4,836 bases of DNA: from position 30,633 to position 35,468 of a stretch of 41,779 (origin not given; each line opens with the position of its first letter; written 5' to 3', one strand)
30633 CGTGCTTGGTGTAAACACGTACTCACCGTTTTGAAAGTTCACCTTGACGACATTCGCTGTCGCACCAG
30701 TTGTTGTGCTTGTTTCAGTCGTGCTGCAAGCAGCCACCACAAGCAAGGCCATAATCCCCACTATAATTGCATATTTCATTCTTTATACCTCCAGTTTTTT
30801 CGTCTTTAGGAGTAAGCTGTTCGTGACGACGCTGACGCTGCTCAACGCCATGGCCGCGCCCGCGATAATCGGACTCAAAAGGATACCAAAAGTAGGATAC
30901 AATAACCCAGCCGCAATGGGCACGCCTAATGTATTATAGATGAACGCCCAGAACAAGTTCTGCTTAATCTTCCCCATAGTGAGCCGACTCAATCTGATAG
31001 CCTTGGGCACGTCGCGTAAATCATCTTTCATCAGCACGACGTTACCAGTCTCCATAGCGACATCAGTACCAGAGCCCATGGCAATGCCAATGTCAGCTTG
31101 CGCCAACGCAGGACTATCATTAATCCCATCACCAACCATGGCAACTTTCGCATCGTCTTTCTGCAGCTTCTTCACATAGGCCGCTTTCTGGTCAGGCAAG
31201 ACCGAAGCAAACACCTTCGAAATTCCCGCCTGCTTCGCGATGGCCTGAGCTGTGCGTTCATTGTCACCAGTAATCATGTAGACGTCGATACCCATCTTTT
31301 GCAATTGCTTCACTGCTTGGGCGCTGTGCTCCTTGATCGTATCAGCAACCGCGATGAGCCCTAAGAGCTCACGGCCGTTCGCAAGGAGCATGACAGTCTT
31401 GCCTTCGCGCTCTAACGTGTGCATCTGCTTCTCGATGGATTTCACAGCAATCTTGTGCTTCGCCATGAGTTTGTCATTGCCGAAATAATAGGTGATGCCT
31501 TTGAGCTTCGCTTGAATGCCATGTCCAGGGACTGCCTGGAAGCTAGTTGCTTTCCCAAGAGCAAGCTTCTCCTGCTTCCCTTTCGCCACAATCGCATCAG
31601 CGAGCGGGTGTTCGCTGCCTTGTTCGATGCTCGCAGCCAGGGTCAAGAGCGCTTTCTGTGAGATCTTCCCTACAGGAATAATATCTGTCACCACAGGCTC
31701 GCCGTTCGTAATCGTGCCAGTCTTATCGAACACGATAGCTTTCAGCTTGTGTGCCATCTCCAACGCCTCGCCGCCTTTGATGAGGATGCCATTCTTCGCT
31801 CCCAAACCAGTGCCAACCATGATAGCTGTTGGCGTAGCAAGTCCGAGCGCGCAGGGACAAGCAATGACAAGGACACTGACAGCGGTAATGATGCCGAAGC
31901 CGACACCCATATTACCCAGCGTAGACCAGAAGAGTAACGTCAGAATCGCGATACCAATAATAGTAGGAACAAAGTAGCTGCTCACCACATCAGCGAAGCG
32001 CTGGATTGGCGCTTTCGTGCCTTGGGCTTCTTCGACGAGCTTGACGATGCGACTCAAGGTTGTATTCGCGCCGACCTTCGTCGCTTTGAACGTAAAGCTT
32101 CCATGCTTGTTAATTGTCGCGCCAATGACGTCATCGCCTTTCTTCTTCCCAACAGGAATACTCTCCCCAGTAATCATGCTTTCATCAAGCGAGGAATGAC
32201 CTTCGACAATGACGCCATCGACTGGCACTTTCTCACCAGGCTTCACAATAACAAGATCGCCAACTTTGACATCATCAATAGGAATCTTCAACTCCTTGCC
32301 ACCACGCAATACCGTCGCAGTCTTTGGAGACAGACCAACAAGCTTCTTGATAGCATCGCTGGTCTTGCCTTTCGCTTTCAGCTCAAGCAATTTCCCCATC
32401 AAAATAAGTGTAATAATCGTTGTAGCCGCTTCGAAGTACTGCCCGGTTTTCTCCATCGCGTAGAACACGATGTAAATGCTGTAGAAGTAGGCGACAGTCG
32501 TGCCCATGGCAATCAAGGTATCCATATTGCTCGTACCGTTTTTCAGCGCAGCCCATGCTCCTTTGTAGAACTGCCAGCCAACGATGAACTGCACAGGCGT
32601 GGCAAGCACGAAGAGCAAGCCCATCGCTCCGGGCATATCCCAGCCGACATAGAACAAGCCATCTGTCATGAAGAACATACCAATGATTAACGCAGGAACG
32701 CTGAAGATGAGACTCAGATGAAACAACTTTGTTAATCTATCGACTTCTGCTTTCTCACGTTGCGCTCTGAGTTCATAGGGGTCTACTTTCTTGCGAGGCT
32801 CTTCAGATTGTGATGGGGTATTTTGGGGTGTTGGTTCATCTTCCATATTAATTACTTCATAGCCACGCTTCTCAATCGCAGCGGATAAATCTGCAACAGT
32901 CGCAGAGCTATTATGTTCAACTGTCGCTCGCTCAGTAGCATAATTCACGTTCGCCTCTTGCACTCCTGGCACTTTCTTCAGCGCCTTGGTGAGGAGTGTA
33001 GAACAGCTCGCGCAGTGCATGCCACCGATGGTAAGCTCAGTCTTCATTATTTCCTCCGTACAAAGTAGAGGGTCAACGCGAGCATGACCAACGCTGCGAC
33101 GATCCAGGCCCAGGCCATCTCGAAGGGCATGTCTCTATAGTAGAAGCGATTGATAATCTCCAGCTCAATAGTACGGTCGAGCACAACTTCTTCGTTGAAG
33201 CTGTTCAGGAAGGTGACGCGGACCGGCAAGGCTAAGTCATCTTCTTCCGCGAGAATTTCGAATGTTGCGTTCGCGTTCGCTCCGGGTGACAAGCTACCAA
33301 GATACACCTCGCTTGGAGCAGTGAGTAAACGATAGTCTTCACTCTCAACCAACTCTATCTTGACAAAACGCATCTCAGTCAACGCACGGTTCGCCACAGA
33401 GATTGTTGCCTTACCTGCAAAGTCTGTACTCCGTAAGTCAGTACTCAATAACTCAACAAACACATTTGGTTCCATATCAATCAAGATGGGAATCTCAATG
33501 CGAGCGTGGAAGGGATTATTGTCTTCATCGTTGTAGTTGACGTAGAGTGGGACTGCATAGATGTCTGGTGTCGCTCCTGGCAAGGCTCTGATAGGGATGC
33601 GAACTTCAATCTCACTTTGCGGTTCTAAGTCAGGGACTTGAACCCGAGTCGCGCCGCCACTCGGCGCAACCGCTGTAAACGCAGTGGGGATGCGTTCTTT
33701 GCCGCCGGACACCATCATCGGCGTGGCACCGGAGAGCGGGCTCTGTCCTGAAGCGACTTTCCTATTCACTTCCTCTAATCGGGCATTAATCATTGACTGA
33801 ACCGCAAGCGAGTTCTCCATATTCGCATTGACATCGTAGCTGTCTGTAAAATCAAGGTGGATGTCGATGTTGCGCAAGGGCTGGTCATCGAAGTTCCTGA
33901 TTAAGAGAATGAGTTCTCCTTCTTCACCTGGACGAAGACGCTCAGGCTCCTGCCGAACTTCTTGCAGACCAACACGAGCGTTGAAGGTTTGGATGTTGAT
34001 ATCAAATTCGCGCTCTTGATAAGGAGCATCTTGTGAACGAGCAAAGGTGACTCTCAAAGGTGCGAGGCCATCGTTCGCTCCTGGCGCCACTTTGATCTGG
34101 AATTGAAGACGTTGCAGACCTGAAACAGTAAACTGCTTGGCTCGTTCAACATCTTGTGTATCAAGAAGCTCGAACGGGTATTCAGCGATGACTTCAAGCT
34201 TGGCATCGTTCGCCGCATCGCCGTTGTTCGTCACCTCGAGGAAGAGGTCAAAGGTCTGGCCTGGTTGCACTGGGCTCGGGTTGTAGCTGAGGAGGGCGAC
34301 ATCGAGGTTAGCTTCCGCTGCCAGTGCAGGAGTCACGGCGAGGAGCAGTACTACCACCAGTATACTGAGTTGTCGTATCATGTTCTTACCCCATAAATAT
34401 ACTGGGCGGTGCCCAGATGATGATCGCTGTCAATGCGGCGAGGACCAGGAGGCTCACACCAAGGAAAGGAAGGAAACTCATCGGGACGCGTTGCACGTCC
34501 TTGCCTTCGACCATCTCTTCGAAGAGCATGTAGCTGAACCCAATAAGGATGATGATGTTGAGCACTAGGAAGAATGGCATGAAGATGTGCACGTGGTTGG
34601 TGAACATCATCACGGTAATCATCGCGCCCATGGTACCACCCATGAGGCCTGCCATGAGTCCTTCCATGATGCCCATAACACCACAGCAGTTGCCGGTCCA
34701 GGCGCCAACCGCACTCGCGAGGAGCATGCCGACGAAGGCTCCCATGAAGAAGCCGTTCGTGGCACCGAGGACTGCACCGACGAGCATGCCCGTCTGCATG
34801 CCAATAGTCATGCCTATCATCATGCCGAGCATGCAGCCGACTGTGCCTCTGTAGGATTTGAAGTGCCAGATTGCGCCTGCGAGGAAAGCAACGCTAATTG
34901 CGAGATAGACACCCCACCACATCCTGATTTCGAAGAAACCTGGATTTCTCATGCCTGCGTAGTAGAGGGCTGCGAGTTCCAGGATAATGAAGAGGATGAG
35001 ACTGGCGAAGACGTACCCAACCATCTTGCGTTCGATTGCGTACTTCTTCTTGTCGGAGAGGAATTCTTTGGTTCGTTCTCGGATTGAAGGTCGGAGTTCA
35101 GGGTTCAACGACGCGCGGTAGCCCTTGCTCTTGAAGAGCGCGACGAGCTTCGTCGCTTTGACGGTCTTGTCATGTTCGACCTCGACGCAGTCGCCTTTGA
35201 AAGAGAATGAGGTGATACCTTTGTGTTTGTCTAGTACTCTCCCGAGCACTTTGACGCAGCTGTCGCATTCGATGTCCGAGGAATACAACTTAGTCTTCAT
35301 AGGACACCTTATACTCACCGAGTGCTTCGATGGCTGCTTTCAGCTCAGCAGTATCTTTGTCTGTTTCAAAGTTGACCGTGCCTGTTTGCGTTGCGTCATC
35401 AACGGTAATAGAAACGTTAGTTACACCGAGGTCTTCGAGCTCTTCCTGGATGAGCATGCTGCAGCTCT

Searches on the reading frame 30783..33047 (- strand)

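Call 9: search_protein_families(library=pfam, proteins=[window:30783-33047:-], max_evalue=0.01)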
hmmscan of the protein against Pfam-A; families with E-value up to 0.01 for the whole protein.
window:30783-33047:- (754 aa): 7 families
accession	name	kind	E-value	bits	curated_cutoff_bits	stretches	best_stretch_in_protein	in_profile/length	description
PF00122.25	E1-E2_ATPase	-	2.5e-61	206.8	28.1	1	239-419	2-181/181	E1-E2 ATPase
PF00702.32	Hydrolase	-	4.6e-42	145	26.4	1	436-652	2-191/191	haloacid dehalogenase-like hydrolase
PF00403.32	HMA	-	3.7e-16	59.7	24.8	1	5-64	2-62/62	Heavy-metal-associated domain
PF08282.18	Hydrolase_3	-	1.8e-07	31.6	20.9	1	624-672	195-243/255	haloacid dehalogenase-like hydrolase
PF13344.12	Hydrolase_6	-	0.0051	17.3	27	0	563-607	7-51/101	Haloacid dehalogenase-like hydrolase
PF12710.13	HAD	-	0.0075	17.1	27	0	570-648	85-188/189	haloacid dehalogenase-like hydrolase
PF19803.4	DUF6286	-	0.0086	17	35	0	9-58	34-84/108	Family of unknown function (DUF6286)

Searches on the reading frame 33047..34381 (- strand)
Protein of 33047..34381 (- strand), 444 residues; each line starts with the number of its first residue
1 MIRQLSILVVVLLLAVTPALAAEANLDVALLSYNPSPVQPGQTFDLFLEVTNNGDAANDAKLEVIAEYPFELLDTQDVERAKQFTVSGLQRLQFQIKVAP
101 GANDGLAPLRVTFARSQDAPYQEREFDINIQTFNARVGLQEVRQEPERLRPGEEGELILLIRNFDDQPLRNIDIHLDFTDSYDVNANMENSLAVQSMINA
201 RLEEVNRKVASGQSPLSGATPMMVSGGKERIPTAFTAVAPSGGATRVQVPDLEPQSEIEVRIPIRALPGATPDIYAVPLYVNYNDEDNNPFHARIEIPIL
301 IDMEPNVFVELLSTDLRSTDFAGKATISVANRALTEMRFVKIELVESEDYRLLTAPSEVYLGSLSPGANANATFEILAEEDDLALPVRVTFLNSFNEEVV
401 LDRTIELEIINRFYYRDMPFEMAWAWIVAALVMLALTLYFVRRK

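Call 9: search_protein_families(library=pfam, proteins=[window:33047-34381:-], max_evalue=0.01)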
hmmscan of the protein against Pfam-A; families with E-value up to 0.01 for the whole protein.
window:33047-34381:- (444 aa): 2 families
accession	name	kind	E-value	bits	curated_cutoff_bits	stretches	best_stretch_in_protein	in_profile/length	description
PF23619.1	Ig_VWA7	-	5.2e-05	23.9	27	0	30-71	4-44/104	VWA7 Ig-like domain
PF10633.15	NPCBM_assoc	-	0.0023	18.5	24.4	0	38-110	1-72/78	NPCBM-associated, NEW3 domain of alpha-galactosidase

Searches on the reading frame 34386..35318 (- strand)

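Call 9: search_protein_families(library=pfam, proteins=[window:34386-35318:-], max_evalue=0.01)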
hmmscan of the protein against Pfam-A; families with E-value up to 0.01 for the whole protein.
window:34386-35318:- (310 aa): 1 family
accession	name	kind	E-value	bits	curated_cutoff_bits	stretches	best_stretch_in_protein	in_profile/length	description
PF00403.32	HMA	-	0.00021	22.1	24.8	1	13-67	4-61/62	Heavy-metal-associated domain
